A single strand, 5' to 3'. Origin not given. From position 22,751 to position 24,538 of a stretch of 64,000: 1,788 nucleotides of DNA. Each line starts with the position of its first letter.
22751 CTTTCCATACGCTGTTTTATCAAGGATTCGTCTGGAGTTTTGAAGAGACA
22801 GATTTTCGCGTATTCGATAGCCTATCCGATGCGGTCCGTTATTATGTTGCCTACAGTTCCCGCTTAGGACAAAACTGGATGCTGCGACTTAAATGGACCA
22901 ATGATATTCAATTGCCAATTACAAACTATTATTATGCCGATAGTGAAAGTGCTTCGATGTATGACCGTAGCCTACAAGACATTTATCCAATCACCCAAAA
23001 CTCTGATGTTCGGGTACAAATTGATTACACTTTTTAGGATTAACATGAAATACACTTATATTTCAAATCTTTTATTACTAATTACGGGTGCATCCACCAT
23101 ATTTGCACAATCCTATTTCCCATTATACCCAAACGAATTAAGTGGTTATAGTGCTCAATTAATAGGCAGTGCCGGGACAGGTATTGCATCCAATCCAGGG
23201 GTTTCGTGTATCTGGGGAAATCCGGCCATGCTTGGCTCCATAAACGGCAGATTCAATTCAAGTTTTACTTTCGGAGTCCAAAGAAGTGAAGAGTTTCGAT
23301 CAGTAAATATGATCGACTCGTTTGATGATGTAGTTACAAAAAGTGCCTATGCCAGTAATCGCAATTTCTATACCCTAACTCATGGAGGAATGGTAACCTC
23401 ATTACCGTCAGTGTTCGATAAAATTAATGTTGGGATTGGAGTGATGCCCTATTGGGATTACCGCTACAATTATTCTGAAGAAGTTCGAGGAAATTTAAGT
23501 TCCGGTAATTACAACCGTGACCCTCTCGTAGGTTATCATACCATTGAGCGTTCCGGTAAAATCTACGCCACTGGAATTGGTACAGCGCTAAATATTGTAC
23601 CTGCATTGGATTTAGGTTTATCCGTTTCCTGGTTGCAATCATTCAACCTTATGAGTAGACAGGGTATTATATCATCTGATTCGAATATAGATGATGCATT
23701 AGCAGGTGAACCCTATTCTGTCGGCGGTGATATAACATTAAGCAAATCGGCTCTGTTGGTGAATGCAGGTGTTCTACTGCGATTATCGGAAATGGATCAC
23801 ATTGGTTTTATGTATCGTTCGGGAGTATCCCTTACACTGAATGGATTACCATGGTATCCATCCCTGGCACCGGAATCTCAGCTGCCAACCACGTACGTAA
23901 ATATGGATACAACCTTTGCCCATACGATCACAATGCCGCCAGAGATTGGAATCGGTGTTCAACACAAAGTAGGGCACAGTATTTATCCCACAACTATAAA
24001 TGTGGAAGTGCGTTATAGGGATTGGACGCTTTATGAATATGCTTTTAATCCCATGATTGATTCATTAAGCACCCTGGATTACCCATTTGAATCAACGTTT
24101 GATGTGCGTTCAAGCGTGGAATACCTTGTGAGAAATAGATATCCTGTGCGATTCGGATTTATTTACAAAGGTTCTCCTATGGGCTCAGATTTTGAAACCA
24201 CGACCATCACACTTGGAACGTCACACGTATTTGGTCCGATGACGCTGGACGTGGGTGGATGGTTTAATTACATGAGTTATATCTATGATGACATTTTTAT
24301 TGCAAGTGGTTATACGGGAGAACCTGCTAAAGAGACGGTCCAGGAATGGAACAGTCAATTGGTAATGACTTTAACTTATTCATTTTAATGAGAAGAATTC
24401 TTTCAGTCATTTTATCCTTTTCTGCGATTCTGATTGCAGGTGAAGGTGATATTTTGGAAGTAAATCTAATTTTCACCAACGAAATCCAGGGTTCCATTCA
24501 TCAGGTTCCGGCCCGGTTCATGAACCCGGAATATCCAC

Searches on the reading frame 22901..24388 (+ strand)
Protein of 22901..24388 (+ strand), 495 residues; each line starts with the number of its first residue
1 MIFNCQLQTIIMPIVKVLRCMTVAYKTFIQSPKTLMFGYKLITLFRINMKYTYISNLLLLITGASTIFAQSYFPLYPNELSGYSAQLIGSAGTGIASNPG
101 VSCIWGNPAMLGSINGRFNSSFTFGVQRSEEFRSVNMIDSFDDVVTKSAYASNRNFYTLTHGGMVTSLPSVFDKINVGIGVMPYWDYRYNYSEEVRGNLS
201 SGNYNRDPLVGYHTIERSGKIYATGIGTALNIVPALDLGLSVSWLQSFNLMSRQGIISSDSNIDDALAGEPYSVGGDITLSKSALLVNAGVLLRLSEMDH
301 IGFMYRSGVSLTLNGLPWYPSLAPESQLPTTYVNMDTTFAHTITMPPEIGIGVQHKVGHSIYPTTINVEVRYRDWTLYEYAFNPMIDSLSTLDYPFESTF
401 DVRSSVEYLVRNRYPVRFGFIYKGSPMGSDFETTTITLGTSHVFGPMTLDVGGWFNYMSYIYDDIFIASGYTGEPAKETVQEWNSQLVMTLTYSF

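Call 27: search_protein_families(library=ncbifam, proteins=[window:22901-24388:+], max_evalue=0.001)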
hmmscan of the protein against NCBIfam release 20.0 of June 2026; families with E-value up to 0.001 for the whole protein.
window:22901-24388:+ (495 aa): 1 family
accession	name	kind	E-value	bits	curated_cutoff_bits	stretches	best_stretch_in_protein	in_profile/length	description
NF053685.1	BamG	equivalog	1.8e-07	30.6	250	1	89-427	27-331/397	BamG family beta-barrel-assembly machinery protein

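Call 57: search_protein_families(library=pfam, proteins=[window:22901-24388:+], max_evalue=0.001)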
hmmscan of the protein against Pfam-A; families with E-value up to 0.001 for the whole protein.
window:22901-24388:+ (495 aa): 1 family
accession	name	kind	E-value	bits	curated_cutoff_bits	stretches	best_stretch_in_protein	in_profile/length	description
PF03349.22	Toluene_X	-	2.1e-09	36.8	29.7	1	84-434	19-351/421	Outer membrane protein transport protein (OMPP1/FadL/TodX)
